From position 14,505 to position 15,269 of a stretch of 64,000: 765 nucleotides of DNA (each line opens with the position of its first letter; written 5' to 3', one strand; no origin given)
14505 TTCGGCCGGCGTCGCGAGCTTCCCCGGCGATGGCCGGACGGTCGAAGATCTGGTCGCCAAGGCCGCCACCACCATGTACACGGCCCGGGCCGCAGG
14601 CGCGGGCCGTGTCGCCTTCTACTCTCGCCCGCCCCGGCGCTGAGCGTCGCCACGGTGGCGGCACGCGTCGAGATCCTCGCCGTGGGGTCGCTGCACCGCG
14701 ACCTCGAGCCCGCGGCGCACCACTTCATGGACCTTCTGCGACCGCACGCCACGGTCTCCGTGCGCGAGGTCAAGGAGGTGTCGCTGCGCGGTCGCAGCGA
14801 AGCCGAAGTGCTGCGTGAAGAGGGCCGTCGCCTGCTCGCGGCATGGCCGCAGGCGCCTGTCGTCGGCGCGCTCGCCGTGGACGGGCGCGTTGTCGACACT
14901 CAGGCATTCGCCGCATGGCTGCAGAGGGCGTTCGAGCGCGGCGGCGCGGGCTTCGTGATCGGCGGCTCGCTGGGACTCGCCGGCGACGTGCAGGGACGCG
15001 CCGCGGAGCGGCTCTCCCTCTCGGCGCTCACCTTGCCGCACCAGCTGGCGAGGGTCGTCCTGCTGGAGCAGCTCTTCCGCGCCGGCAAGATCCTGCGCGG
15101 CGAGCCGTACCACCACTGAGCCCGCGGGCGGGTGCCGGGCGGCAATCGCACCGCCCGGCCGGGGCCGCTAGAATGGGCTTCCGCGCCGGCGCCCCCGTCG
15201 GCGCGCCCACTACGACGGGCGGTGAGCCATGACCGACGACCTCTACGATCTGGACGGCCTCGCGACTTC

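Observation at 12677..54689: TAG is a frequently used stop codon in the same window that encodes a UAG-decoding tRNA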

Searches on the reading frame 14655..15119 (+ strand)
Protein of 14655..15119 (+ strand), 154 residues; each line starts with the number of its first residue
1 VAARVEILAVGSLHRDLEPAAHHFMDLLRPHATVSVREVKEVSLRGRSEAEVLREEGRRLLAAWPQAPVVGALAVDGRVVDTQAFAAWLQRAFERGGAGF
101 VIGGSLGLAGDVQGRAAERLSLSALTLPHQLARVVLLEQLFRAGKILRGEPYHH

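Call 11: search_protein_families(library=pfam, proteins=[window:14655-15119:+])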
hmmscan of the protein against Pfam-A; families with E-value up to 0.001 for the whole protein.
window:14655-15119:+ (154 aa): 1 family
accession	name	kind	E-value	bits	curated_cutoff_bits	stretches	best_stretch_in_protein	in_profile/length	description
PF02590.22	SPOUT_MTase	-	2.5e-36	125.4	27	1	4-153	2-154/154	Predicted SPOUT methyltransferase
